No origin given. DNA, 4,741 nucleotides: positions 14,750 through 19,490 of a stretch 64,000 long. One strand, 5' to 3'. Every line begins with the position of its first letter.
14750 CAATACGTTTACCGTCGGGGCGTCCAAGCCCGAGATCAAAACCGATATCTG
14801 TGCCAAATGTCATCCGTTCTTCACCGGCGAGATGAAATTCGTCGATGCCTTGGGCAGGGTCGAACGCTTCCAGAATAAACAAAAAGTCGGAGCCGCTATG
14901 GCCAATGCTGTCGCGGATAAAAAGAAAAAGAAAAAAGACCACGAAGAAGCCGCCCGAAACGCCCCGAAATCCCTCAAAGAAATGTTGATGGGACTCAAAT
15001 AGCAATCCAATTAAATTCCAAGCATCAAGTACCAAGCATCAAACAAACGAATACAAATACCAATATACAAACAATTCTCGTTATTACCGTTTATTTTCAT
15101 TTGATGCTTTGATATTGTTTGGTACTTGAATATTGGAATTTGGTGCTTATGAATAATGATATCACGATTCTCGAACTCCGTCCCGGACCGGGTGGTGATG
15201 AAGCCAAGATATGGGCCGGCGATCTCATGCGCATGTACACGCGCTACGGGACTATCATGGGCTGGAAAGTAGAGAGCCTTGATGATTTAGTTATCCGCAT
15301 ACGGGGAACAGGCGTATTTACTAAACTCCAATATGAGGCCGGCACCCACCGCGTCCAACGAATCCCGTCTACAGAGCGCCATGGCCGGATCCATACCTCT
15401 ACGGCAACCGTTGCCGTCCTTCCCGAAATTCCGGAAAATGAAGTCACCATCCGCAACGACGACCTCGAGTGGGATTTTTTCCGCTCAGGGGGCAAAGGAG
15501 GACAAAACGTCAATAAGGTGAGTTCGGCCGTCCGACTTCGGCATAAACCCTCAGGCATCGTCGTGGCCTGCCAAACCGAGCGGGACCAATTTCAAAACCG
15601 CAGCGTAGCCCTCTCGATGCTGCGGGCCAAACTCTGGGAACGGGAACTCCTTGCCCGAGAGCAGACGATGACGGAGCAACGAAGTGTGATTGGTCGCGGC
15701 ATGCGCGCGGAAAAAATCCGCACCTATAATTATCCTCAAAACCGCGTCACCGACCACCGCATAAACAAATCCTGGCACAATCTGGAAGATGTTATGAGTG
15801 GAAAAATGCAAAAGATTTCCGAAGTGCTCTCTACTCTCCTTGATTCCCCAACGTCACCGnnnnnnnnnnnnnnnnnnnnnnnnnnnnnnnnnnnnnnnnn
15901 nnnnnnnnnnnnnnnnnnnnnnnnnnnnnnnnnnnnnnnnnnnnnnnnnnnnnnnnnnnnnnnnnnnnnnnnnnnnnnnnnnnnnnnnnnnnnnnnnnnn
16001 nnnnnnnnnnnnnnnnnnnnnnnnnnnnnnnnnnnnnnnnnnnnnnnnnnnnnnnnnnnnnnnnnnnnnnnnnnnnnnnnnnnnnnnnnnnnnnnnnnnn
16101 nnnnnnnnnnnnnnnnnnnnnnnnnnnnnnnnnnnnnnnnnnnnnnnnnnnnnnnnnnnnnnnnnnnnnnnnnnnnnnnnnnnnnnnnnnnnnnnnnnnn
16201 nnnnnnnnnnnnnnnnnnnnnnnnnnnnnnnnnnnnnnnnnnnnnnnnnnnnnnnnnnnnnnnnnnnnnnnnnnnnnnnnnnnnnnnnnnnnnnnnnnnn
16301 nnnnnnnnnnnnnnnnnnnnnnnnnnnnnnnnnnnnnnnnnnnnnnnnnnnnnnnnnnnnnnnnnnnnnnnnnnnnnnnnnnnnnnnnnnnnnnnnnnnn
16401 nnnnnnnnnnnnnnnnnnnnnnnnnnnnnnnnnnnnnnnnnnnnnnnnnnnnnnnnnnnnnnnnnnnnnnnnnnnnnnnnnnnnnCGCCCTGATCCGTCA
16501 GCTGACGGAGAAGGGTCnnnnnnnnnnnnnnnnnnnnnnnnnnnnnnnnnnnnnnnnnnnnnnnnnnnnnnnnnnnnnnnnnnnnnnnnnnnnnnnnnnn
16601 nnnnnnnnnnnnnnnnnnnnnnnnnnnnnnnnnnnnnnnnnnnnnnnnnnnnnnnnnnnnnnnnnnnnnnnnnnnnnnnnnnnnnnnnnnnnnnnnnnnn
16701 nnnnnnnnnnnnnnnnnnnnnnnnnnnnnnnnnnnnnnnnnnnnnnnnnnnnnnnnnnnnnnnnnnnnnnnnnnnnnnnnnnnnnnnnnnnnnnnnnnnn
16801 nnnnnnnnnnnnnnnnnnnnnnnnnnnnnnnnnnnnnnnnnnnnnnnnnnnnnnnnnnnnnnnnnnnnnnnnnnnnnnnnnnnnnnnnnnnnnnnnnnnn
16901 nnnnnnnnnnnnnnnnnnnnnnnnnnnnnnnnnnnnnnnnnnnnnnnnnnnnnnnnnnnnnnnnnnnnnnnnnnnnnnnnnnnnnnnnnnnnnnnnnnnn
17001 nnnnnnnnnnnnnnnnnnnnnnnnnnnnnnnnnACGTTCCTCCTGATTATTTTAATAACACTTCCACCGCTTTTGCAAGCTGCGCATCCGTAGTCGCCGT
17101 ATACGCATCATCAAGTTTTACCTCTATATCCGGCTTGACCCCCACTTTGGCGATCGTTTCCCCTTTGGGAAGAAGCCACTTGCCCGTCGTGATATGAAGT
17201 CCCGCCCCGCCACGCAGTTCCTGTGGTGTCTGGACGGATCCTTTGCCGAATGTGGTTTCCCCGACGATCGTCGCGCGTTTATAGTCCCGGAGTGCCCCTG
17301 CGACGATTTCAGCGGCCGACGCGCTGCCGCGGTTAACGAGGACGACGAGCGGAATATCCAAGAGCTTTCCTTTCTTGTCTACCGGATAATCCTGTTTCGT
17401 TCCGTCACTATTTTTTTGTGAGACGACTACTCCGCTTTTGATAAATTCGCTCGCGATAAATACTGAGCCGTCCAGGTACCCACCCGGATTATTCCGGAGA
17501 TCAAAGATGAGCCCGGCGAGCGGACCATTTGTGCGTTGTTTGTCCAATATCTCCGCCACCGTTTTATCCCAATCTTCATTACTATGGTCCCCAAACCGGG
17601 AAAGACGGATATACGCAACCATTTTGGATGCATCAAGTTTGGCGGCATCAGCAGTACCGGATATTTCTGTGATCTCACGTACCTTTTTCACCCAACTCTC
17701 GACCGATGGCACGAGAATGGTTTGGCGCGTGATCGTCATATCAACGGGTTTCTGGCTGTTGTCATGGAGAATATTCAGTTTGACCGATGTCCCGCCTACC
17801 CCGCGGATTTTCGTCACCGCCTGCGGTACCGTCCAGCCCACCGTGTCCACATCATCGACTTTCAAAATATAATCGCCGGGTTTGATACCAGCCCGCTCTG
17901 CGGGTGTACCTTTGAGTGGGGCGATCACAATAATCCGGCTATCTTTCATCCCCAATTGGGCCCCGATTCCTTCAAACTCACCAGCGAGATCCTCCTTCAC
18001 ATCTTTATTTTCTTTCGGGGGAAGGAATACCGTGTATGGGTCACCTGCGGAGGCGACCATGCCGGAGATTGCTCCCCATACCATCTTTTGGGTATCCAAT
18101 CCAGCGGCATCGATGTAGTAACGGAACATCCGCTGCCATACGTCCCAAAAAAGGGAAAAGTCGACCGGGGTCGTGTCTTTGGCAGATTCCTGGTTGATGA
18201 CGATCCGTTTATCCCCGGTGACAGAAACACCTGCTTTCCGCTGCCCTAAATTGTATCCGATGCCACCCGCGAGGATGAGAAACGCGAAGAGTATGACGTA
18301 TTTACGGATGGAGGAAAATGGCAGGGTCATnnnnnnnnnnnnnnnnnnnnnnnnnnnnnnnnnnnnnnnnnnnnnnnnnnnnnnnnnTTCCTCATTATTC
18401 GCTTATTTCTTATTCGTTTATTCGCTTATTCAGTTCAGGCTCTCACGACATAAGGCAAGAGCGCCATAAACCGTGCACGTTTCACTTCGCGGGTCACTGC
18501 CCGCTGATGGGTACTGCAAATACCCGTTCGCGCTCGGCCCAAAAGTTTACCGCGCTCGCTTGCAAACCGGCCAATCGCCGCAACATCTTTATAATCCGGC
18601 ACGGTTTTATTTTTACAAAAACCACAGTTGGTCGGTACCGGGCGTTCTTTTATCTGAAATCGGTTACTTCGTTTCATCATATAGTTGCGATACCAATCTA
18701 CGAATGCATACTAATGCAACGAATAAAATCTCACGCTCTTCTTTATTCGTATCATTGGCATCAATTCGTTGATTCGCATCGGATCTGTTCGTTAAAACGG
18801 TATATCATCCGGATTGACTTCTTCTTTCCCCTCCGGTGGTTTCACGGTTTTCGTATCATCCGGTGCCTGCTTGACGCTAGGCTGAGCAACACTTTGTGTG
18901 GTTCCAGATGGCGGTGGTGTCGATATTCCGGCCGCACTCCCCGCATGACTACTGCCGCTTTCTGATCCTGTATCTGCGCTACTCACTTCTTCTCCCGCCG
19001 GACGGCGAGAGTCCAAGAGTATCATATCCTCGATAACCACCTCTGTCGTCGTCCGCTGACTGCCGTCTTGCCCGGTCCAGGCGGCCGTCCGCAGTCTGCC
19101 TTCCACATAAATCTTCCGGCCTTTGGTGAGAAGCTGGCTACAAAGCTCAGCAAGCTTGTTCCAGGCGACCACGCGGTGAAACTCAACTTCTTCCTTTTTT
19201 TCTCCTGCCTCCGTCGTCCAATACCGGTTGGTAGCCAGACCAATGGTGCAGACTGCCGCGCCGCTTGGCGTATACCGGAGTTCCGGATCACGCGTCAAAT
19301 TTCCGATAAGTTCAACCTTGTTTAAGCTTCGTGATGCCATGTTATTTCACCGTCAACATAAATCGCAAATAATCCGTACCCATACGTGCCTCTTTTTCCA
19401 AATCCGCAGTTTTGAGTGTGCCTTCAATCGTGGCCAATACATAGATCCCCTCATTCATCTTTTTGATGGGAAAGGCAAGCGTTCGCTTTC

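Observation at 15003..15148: Family of roughly 130-145 bp long imperfect hairpin elements in intergenic spacers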

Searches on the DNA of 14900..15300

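Call 77: search_rna_families(source=window, start=14900, end=15300, threshold=evalue, max_evalue=1)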
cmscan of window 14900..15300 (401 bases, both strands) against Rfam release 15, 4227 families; matches with E-value up to 1: 1.
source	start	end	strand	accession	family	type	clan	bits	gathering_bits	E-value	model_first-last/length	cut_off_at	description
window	15025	15128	+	RF03839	MIR2599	Gene; miRNA;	-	18.8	120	0.49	1-132/132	no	MIR2599 microRNA precursor family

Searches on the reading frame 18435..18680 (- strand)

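Call 71: search_protein_families(library=pfam, proteins=[window:18435-18680:-])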
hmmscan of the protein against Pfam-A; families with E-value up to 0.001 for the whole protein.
window:18435-18680:- (81 aa): 1 family
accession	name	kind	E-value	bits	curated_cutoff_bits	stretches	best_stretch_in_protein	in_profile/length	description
PF01084.26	Ribosomal_S18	-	7e-20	71.3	21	1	25-75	2-52/52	Ribosomal protein S18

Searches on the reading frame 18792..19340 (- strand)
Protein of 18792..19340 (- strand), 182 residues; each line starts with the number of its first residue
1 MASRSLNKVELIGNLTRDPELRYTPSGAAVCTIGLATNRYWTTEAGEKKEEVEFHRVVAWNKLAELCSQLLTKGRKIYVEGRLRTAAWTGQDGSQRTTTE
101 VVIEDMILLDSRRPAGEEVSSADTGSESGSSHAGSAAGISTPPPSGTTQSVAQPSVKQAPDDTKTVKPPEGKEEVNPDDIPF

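Call 71: search_protein_families(library=pfam, proteins=[window:18792-19340:-])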
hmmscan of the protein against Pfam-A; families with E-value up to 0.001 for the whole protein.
window:18792-19340:- (182 aa): 2 families
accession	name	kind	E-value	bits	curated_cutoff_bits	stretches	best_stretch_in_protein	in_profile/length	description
PF00436.31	SSB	-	5e-37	126.5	26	1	6-107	1-102/104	Single-strand binding protein family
PF22657.2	SSB_1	-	1.4e-05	25.7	27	1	7-84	1-76/91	Another single-strand binding protein family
